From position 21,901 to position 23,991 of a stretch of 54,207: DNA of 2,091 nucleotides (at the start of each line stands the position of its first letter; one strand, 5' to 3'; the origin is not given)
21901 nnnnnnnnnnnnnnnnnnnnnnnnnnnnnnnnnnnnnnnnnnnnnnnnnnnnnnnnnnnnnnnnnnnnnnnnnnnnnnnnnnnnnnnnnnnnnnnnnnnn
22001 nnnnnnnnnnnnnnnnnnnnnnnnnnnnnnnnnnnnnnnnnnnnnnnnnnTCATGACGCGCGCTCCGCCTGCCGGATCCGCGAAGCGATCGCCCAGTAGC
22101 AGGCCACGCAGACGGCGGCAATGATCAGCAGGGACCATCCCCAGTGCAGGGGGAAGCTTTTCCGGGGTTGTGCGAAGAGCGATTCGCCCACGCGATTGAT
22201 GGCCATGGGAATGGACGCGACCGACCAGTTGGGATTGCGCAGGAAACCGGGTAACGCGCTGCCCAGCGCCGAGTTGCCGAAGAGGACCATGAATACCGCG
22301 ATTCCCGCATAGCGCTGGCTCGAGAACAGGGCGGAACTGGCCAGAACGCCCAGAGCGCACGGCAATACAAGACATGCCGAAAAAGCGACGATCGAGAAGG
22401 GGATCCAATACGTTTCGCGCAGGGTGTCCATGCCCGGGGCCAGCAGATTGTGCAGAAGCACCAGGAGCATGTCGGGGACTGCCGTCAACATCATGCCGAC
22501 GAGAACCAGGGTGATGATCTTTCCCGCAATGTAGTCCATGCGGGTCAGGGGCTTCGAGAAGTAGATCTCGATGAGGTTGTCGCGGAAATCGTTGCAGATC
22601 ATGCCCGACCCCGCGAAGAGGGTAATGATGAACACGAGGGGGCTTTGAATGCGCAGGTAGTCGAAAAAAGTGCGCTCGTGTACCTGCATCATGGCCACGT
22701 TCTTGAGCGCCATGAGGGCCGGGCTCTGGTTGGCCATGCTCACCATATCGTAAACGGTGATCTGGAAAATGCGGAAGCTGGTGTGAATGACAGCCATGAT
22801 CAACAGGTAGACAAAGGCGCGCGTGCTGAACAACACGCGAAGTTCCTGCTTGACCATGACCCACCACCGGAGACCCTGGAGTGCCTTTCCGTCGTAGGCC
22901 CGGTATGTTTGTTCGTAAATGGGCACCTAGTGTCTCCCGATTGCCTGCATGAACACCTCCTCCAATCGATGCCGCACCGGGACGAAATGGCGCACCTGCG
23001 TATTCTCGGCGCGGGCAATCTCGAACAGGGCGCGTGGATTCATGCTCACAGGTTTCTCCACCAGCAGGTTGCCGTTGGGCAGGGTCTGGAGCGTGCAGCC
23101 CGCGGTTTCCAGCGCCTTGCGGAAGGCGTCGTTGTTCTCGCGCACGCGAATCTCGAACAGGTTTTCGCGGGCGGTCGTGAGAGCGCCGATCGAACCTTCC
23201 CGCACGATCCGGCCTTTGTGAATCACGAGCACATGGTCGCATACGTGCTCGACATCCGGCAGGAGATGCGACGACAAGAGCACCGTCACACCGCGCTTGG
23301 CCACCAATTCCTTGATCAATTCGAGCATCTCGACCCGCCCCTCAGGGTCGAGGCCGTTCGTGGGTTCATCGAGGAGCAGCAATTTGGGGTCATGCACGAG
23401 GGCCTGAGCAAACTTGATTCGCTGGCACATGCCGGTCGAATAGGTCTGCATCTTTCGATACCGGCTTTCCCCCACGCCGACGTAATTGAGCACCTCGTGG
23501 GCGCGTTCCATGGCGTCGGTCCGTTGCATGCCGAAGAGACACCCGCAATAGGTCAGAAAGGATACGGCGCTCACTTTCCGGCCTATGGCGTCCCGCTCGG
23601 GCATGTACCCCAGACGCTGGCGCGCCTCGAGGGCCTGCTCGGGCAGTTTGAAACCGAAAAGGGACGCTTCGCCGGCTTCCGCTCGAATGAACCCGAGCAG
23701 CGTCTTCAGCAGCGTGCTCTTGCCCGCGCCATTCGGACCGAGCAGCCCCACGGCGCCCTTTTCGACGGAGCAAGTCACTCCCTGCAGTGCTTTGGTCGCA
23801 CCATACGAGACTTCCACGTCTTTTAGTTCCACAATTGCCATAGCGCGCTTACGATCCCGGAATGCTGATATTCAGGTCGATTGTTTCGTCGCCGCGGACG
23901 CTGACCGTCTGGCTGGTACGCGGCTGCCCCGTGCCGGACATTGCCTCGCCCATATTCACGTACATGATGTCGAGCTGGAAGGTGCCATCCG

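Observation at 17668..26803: Seven-gene exporter-like module with no obvious functional precedent: CarboxypepD_reg-repeat anchor protein, two ATPase/ABC-2 permease pairs and two paralogous unknowns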

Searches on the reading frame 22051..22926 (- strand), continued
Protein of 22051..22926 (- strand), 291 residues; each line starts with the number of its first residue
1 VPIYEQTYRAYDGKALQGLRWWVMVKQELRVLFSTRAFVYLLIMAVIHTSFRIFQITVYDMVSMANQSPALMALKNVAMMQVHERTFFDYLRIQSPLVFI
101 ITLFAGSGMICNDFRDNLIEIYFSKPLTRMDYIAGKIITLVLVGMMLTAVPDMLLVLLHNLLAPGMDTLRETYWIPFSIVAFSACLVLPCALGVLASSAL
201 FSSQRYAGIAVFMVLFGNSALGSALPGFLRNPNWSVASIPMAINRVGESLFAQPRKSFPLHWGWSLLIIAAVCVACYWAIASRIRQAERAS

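Call 98: find_related_loci(query=A8, collection=genome_contigs, flank=6000)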
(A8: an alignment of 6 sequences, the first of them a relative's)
Query A8 (281 aa) in genome_contigs; peptide patterns used: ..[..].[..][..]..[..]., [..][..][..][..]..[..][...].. (x = any residue, [..] = any of these).
121 stretches matched a pattern; 94 encode a relative of the query (tblastn E <= 1e-3); the best 80 are kept; 79 distinct loci.
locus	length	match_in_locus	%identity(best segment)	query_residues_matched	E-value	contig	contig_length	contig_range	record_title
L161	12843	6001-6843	68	1-281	4e-118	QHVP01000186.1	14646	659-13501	MAG: Acidobacteria bacterium isolate AA29 14_0903_13_30cm_scaffold_1449197_curated, whole genome shotgun sequence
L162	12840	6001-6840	68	1-280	4e-117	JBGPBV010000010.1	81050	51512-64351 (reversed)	MAG: Vicinamibacteria bacterium isolate OBJ_0618_050_8 k141_1455520_length_81050_cov_53.0673, whole genome shotgun seque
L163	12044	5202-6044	66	1-281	1e-116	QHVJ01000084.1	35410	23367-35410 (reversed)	MAG: Acidobacteria bacterium isolate AA35 14_1009_16_40cm_scaffold_3812_curated, whole genome shotgun sequence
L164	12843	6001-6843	63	1-281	1e-113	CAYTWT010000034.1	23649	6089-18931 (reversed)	MAG TPA_asm: uncultured Acidobacteriota bacterium isolate binchicken_co165_5 genome assembly, contig: k141_729069, whole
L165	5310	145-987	64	1-281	2e-113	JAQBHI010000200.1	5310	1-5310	MAG: Acidobacteriota bacterium isolate MAG_453_bin-14 453_bin-14_ctg-200, whole genome shotgun sequence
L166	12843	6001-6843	63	1-281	2e-111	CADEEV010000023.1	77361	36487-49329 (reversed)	MAG: uncultured Acidobacteria bacterium isolate Acidobacteria sp. RBC046 genome assembly, contig: MAG046_23, whole genom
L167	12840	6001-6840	62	1-280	4e-110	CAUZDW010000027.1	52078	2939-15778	MAG: Vicinamibacteria bacterium isolate CB27_Tmax.17 genome assembly, contig: Ga0310121_10000336, whole genome shotgun s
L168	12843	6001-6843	63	1-281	5e-108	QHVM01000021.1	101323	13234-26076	MAG: Acidobacteria bacterium isolate AA32 14_1009_16_40cm_scaffold_1713_curated, whole genome shotgun sequence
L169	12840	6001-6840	62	1-280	2e-107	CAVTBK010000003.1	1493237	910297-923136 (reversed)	MAG: uncultured Acidobacteriota bacterium isolate MFD02416.bin.1.351 genome assembly, contig: contig_10048, whole genome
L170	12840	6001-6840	63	1-280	1e-106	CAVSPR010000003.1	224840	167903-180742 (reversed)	MAG: uncultured Acidobacteriota bacterium isolate MFD02979.bin.2.94 genome assembly, contig: contig_28806, whole genome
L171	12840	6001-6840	64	1-280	2e-106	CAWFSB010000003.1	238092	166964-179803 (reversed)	MAG: uncultured Acidobacteriota bacterium isolate MFD00905.bin.3.32 genome assembly, contig: contig_13964, whole genome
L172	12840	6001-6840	61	1-280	7e-106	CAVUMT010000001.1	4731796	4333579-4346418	MAG: uncultured Acidobacteriota bacterium isolate MFD06229.bin.3.208 genome assembly, contig: contig_1512, whole genome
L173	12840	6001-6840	64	1-280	1e-105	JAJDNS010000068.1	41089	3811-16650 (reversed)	MAG: Acidobacteria bacterium isolate ALSabin.143 k141_4863311, whole genome shotgun sequence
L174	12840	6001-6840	62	1-280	3e-105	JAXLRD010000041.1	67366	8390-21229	MAG: Vicinamibacteria bacterium isolate STL-ACI20 C2.206.fa-41, whole genome shotgun sequence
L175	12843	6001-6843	58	1-281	5e-105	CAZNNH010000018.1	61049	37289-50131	MAG TPA_asm: uncultured Acidobacteriota bacterium isolate binchicken_co129_729 genome assembly, contig: NODE_1085_length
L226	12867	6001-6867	30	3-281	1e-27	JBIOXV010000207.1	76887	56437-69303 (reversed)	MAG: Thermoanaerobaculia bacterium isolate MAG047 k127_943660, whole genome shotgun sequence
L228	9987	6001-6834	32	3-281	2e-25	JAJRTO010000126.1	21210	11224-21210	MAG: Candidatus Poribacteria bacterium isolate Dive96_bin1.70 k141_1358837, whole genome shotgun sequence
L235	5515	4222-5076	28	1-280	9e-19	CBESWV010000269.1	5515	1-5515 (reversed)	MAG TPA_asm: uncultured bacterium isolate SRR7614708_binner23_Refined_5 genome assembly, contig: ERZ25083860.4717, whole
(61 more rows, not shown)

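Call 102: search_protein_families(library=pfam, proteins=[L226:2279-4984:+, L226:1293-2282:+, L226:8814-10940:+, L228:8751-9986:+, L228:4353-4871:+, L228:1729-3492:+], max_evalue=0.01)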
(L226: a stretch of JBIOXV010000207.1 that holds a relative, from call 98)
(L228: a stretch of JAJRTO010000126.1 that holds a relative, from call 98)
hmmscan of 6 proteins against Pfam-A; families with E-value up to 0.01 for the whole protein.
L226:2279-4984:+ (901 aa): 2 families
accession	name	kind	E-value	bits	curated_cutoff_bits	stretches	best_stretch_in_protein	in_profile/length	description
PF04773.18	FecR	-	6.8e-14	52.5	24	1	198-288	2-96/97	FecR protein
PF13490.11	zf-HC2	-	0.00014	22.3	22.2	1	73-107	1-35/35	Putative zinc-finger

L226:1293-2282:+ (329 aa): 4 families
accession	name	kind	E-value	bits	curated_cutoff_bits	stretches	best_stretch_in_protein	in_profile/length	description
PF04542.20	Sigma70_r2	-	1.9e-15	56.9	24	1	165-232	1-70/71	Sigma-70 region 2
PF08281.18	Sigma70_r4_2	-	5.7e-12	45.5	25.7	1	265-316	3-54/54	Sigma-70, region 4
PF04545.22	Sigma70_r4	-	2.1e-08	34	24.1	1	271-316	3-48/50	Sigma-70, region 4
PF07638.17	Sigma70_ECF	-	3e-06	27.7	21.1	1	193-320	55-183/185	ECF sigma factor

L226:8814-10940:+ (708 aa): 7 families
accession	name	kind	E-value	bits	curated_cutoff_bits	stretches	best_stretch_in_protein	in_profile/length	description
PF01266.30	DAO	-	3.5e-47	162.1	27.9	1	336-687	1-352/353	FAD dependent oxidoreductase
PF13450.12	NAD_binding_8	-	0.00015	22.4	21.9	1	339-365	1-27/68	NAD(P)-binding Rossmann-like domain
PF07992.20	Pyr_redox_2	-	0.00035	20.5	26.1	1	327-365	136-173/291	Pyridine nucleotide-disulphide oxidoreductase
PF00890.30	FAD_binding_2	-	0.00053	19.7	20.4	1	336-377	1-44/414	FAD binding domain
PF02558.23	ApbA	-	0.00072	19.6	22.2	1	337-376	1-40/150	Ketopantoate reductase PanE/ApbA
PF01494.25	FAD_binding_3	-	0.0034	17.1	22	1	336-366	3-33/349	FAD binding domain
PF03486.20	HI0933_like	-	0.004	17.1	50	1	336-365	2-31/244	HI0933-like protein Rossmann domain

L228:8751-9986:+ (412 aa): 9 families
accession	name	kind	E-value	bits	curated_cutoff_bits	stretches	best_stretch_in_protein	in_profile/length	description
PF13620.12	CarboxypepD_reg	-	1e-30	106.3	32.3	3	110-186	2-81/82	Carboxypeptidase regulatory-like domain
PF13715.12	CarbopepD_reg_2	-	9e-17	61.3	32.2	2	111-187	2-77/88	CarboxypepD_reg-like domain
PF09430.16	EMC7_beta-sandw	-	8e-06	26.5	26.6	1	247-287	20-60/122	ER membrane protein complex subunit 7, beta-sandwich domain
PF17210.9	SdrD_B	-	3.4e-05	24.5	29.7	0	115-150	17-54/112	SdrD B-like domain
PF08308.17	PEGA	-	0.00022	21.5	20.8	0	260-294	29-63/71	PEGA domain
PF02369.22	Big_1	-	0.0014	19.1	34.9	0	112-145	23-61/93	Bacterial Ig-like domain (group 1)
PF20598.4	DUF6795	-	0.0015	19.2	27.4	0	112-178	3-70/103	Domain of unknown function (DUF6795)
PF15976.11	CooC_C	-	0.003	18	29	0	40-88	23-69/93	CS1-pili formation C-terminal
PF14686.12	fn3_3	-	0.008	16.4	24.4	0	253-290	32-71/75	Polysaccharide lyase family 4, domain II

L228:4353-4871:+ (172 aa): 1 family
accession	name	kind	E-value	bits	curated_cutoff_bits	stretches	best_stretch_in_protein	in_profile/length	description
PF00300.27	His_Phos_1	-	5.2e-14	52.8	21.7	1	11-89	1-76/194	Histidine phosphatase superfamily (branch 1)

L228:1729-3492:+ (587 aa): 9 families
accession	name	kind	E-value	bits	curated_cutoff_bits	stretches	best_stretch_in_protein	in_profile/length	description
PF04326.19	SLFN_AlbA_2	-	7.1e-19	68.9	25.3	1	39-147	1-110/118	Schlafen, AlbA_2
PF13749.12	HATPase_c_4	-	1.8e-16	60.3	26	1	334-418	4-89/89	Putative ATP-dependent DNA helicase recG C-terminal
PF12802.13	MarR_2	-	0.00092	19.8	27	0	528-565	9-47/61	MarR family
PF13463.12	HTH_27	-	0.0015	19.2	22.2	0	526-576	5-58/68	Winged helix DNA-binding domain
PF06224.18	AlkZ-like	-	0.0033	17.6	25.9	0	474-574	124-220/329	DNA glycosylase AlkZ-like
PF02002.24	TFIIE_alpha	-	0.005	17.1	22.9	0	446-492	16-62/105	TFIIE alpha subunit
PF01978.25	TrmB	-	0.0052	17.1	25.6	0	449-499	14-63/68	Sugar-specific transcriptional regulator TrmB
PF13412.12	HTH_24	-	0.0053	16.7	21.9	0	527-565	6-44/48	Winged helix-turn-helix DNA-binding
PF03965.22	Penicillinase_R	-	0.0071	17.1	22.6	0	445-548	5-110/115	Penicillinase repressor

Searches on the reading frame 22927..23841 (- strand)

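Call 4: search_protein_families(library=pfam, proteins=[window:22927-23841:-], max_evalue=0.01)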
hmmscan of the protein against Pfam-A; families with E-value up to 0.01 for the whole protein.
window:22927-23841:- (304 aa): 9 families
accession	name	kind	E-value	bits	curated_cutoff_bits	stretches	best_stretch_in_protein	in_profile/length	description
PF00005.33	ABC_tran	-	2.1e-26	93.6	25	1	19-162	1-137/137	ABC transporter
PF13304.12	AAA_21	-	7.7e-14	52.9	27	2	82-192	182-298/304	AAA domain, putative AbiEii toxin, Type IV TA system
PF13401.12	AAA_22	-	0.00021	22.1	27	1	28-190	5-121/130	AAA domain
PF13555.12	AAA_29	-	0.0025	18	27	1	22-45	15-39/61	P-loop containing region of AAA domain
PF13175.12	AAA_15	-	0.0034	17.5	32.1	0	33-53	28-48/374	AAA ATPase domain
PF03193.22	RsgA_GTPase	-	0.0046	17.2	30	1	11-58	89-136/174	RsgA GTPase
PF13732.12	DrrA1-3_C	-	0.0049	18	27.4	1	226-300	12-80/81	ATP-binding protein DrrA1-3-like, C-terminal domain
PF02463.25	SMC_N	-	0.005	16.7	40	0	20-48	16-44/220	RecF/RecN/SMC N terminal domain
PF13476.12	AAA_23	-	0.0093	17.1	27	0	22-48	13-39/201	AAA domain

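Call 5: search_protein_families(library=ncbifam, proteins=[window:22927-23841:-], max_evalue=0.01)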
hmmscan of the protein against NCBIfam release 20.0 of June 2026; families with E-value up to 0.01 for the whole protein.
window:22927-23841:- (304 aa): 194 families (the best 25 are shown)
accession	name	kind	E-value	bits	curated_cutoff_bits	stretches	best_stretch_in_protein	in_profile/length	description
TIGR01188.1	drrA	subfamily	6.3e-62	209.6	312.45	1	12-302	2-302/302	daunorubicin resistance ABC transporter, ATP-binding protein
TIGR03522.1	GldA_ABC_ATP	equivalog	1.9e-58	198.3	402.6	1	4-298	3-298/301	gliding motility-associated ABC transporter ATP-binding subunit GldA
TIGR03864.1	PQQ_ABC_ATP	hypoth_equivalog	2.4e-51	174.5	302.25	1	4-226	2-224/236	ABC transporter, ATP-binding subunit, PQQ-dependent alcohol dehydrogenase system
NF010060.0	PRK13537.1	equivalog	9.9e-47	159.3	521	1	2-303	14-310/314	nodulation factor ABC transporter ATP-binding protein NodI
TIGR03740.1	galliderm_ABC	subfamily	2.9e-44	151.4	309.75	1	5-220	2-210/223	lantibiotic protection ABC transporter ATP-binding subunit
NF010059.0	PRK13536.1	equivalog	3.2e-42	144.5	549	1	3-221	43-261/342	nodulation factor ABC transporter ATP-binding protein NodI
NF033858.1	ABC2_perm_RbbA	equivalog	4.4e-42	144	1050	1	3-227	266-490/909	ribosome-associated ATPase/putative transporter RbbA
TIGR01288.1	nodI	equivalog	5e-40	137.4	424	1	4-222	5-223/303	nodulation factor ABC transporter ATP-binding protein NodI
TIGR03873.1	F420-0_ABC_ATP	hypoth_equivalog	5.1e-38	130.8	372.4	1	5-221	3-224/256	putative F420-0 ABC transporter ATP-binding protein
TIGR04521.1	ECF_ATPase_2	equivalog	1e-37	129.8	330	1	8-235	5-246/279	energy-coupling factor transporter ATPase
TIGR04406.1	LPS_export_lptB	equivalog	7.1e-36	123.7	240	1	5-221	3-222/239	LPS export ABC transporter ATP-binding protein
TIGR04520.1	ECF_ATPase_1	equivalog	1.4e-33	116.5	315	1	4-251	1-254/269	energy-coupling factor transporter ATPase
TIGR03410.1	urea_trans_UrtE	equivalog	1.9e-33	115.9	285.8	1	5-223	2-221/230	urea ABC transporter ATP-binding subunit UrtE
NF010157.0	PRK13636.1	equivalog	9.5e-33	113.6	463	1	3-234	5-242/285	cobalt transporter ATP-binding subunit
NF010068.0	PRK13548.1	equivalog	1e-32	113.3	261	1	3-223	5-232/261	heme ABC transporter ATP-binding protein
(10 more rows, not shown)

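Call 85: search_protein_families(library=padloc, proteins=[window:22927-23841:-], max_evalue=0.001)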
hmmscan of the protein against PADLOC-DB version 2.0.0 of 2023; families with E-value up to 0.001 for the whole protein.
window:22927-23841:- (304 aa): 19 families
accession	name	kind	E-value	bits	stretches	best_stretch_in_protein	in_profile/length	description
PDLC04135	mad3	-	8.2e-30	102.6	2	128-231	258-363/374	mads_3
PDLC02980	AriA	-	1.2e-13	49.7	2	128-192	232-298/304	-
PDLC04140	mad8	-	3.1e-09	34.8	1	16-260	14-285/314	mads_8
PDLC02914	ATPase-Toprim_I-B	-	5.2e-08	30.5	1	125-202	176-253/443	-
PDLC03878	NsnB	-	3e-06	25.2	0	148-192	233-276/345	-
PDLC04214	HEC-02A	-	5.4e-06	23.9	0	152-192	238-277/338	-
PDLC00273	PtuA1|PtuA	-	1.1e-05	22.7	1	144-192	216-264/375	AAA ATPase domain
PDLC04175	HEC-01A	-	1.2e-05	22.6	0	118-194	233-311/363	-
PDLC00303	PtuA1|PtuA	-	1.8e-05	22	0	144-192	229-277/386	AAA ATPase domain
PDLC04176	HEC-01A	-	6e-05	20.6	0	151-192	276-316/371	-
PDLC04213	HEC-02A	-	6.7e-05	20.6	0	33-90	28-75/337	-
PDLC04242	PDC-M01A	-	9.7e-05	18.7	0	131-192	404-465/566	-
PDLC00293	PtuA1|PtuA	-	0.00014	19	0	151-192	336-381/527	AAA ATPase domain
PDLC04541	PDC-M25A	-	0.0002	18.6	0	16-48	10-41/380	-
PDLC04178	HEC-01A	-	0.00046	17.3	0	33-52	33-51/399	-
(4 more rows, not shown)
